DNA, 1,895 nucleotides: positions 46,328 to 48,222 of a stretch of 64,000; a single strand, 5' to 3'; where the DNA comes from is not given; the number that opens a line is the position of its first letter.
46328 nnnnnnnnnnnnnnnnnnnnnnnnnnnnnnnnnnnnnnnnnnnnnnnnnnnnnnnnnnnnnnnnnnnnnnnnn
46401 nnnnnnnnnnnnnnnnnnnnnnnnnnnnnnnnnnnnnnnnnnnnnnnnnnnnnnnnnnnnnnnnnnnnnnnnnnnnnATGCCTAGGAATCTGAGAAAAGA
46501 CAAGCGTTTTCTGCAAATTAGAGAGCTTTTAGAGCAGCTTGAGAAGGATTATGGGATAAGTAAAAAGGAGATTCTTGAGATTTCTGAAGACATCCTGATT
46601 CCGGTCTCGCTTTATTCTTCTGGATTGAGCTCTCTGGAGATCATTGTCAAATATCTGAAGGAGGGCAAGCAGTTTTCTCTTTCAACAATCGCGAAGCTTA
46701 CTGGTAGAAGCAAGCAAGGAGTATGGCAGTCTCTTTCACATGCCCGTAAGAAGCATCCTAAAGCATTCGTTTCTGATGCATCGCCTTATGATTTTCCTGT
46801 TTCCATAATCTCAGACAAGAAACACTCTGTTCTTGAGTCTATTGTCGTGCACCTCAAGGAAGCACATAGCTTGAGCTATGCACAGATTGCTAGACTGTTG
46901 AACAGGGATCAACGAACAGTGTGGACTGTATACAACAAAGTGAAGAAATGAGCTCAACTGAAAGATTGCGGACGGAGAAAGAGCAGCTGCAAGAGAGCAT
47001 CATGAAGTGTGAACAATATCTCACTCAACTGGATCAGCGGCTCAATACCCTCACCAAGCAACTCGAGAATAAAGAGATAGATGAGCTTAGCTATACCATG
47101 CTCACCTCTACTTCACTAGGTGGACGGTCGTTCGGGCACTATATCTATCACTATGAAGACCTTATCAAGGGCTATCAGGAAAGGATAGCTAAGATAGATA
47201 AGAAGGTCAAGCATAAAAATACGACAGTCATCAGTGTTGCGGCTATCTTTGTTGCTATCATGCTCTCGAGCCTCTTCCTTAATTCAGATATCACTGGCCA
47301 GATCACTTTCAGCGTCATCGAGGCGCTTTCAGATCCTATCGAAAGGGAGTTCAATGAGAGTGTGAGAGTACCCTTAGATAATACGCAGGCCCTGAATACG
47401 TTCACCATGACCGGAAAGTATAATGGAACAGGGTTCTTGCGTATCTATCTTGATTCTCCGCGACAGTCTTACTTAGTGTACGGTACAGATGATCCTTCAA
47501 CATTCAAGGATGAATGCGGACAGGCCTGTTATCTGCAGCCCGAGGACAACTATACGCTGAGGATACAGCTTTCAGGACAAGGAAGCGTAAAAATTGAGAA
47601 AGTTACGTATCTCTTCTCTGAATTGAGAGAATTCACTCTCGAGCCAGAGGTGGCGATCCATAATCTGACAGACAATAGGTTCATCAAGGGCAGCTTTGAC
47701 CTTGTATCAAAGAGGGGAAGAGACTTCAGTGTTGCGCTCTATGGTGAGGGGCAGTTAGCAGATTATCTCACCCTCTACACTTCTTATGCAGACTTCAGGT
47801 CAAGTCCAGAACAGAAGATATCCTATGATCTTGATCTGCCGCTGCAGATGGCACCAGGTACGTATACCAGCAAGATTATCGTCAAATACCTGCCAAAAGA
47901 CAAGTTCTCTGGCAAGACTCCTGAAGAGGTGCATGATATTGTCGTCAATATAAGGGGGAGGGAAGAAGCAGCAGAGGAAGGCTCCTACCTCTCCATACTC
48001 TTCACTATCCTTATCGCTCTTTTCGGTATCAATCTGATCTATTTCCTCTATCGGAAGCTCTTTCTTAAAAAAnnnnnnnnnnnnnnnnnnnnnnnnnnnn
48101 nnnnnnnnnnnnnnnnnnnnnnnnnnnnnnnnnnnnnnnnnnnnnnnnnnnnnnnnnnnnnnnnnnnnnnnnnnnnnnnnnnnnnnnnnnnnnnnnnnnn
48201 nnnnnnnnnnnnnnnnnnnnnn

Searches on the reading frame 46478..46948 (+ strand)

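Call 13: search_protein_families(library=pfam, proteins=[window:46478-46948:+], max_evalue=0.1)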
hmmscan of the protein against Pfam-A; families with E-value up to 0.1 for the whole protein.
window:46478-46948:+ (157 aa): 15 families
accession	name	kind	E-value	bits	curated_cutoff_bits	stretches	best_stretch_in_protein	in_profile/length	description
PF08281.18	Sigma70_r4_2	-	1.1e-09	38.2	25.7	2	122-150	17-45/54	Sigma-70, region 4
PF08279.18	HTH_11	-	3.8e-06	27.1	25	1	56-86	5-36/55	HTH domain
PF13384.12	HTH_23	-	6.9e-06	26.2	24.6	1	122-151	10-37/50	Homeodomain-like domain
PF13936.12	HTH_38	-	7.4e-05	22.9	27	1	131-148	20-37/44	Helix-turn-helix domain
PF25212.1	HVO_A0114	-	0.00015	21.9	27.6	0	110-148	19-53/84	HVO_A0114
PF13412.12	HTH_24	-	0.0006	19.8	21.9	0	15-34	6-25/48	Winged helix-turn-helix DNA-binding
PF13551.12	HTH_29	-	0.00082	19.9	28.1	0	122-148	4-29/64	Winged helix-turn helix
PF02001.22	DUF134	-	0.0018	19.3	27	1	60-98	45-83/98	Protein of unknown function DUF134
PF20317.4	HTH_60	-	0.0035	18.1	24.1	0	57-141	10-98/140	Helix-turn-helix domain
PF13730.12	HTH_36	-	0.0062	16.8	25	0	66-79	26-39/55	Helix-turn-helix domain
PF13560.12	HTH_31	-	0.028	15.1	27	0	125-150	8-33/64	Helix-turn-helix domain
PF08529.16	NusA_N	-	0.031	14.9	23.8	1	14-101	2-89/119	NusA N-terminal domain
PF04967.18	HTH_10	-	0.047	13.9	23.1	0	59-92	17-50/53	HTH DNA binding domain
PF13404.12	HTH_AsnC-type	-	0.079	13.2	27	0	122-149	8-35/42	AsnC-type helix-turn-helix domain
PF12840.13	HTH_20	-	0.091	13.2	27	0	56-81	9-34/51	Helix-turn-helix domain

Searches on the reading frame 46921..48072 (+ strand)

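Call 13: search_protein_families(library=pfam, proteins=[window:46921-48072:+], max_evalue=0.1)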
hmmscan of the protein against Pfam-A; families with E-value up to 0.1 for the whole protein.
window:46921-48072:+ (384 aa): 1 family
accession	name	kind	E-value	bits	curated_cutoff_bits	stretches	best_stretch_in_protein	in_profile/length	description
PF15188.11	CCDC-167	-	0.025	15.2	27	0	73-101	4-32/84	Coiled-coil domain-containing protein 167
